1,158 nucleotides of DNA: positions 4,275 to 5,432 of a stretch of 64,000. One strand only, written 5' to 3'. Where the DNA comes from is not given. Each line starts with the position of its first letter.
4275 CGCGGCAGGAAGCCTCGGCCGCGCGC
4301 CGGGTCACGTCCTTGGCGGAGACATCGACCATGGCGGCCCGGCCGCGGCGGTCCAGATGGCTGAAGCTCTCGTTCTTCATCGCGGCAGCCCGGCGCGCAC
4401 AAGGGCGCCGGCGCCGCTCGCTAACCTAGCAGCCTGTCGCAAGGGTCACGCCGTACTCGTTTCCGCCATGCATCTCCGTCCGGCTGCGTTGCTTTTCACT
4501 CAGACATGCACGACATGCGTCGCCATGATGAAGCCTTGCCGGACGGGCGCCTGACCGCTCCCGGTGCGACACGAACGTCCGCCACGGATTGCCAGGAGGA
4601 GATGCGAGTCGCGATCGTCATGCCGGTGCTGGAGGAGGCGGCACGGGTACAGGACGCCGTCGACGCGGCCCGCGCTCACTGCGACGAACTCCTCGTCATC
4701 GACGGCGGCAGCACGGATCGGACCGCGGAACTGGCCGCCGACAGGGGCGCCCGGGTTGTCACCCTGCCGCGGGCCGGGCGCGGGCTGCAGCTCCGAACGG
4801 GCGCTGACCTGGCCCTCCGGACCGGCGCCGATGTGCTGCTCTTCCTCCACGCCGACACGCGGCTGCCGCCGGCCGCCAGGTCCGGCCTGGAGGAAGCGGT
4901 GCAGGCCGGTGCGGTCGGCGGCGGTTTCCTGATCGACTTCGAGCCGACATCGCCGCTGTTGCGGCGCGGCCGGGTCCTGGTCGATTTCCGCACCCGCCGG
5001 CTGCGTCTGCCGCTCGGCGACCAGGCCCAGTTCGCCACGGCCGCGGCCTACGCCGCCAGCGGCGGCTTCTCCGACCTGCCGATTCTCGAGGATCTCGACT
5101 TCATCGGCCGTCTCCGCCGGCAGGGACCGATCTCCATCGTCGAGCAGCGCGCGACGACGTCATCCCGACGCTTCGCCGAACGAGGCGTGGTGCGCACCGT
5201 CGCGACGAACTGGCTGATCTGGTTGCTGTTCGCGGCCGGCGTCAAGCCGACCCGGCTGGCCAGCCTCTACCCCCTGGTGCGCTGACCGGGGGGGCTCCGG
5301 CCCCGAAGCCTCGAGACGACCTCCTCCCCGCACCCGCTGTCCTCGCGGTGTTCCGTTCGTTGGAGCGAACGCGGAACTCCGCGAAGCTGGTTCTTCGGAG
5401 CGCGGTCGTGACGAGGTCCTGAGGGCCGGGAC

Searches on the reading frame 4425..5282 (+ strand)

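Call 46: search_protein_families(library=pfam, proteins=[window:4425-5282:+], max_evalue=0.01)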
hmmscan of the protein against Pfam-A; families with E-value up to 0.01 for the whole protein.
window:4425-5282:+ (286 aa): 1 family
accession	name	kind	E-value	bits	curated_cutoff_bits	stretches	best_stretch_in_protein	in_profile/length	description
PF00535.33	Glycos_transf_2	-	3e-10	40.7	23.3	1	64-183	2-130/168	Glycosyl transferase family 2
